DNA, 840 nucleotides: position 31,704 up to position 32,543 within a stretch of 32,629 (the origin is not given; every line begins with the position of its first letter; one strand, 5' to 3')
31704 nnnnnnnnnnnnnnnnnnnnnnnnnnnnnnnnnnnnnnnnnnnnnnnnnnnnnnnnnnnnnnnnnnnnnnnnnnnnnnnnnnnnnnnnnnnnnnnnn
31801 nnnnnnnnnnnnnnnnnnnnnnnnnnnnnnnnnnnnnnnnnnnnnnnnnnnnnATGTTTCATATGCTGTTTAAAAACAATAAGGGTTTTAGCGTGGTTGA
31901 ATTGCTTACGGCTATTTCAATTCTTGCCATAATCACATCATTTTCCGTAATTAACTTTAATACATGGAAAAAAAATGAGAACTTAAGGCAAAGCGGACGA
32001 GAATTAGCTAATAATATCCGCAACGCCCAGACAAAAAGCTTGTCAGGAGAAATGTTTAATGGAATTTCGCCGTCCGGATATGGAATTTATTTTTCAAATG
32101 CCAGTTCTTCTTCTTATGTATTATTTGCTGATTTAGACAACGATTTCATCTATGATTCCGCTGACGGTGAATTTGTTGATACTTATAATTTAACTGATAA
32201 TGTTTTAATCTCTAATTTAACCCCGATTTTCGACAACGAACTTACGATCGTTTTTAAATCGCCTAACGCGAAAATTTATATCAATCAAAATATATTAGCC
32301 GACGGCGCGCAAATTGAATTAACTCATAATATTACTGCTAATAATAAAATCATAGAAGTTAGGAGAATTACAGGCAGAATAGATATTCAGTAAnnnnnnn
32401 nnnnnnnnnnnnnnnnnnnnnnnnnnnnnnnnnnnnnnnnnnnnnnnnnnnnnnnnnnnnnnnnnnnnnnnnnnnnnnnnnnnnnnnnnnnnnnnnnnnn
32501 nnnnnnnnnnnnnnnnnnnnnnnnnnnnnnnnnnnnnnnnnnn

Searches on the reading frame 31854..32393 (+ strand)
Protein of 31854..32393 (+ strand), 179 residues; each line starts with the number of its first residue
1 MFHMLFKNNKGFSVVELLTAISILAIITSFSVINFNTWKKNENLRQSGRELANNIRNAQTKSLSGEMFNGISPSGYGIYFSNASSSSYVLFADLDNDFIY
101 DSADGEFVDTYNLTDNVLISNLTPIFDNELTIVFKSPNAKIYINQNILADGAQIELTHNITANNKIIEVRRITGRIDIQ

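Call 5: search_protein_families(library=pfam, proteins=[window:31854-32393:+], max_evalue=0.01)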
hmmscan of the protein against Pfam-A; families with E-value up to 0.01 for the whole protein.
window:31854-32393:+ (179 aa): 1 family
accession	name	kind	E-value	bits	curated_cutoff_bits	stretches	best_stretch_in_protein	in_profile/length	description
PF07963.17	N_methyl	-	4.4e-05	23.3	21.2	1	7-29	2-24/27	Prokaryotic N-terminal methylation motif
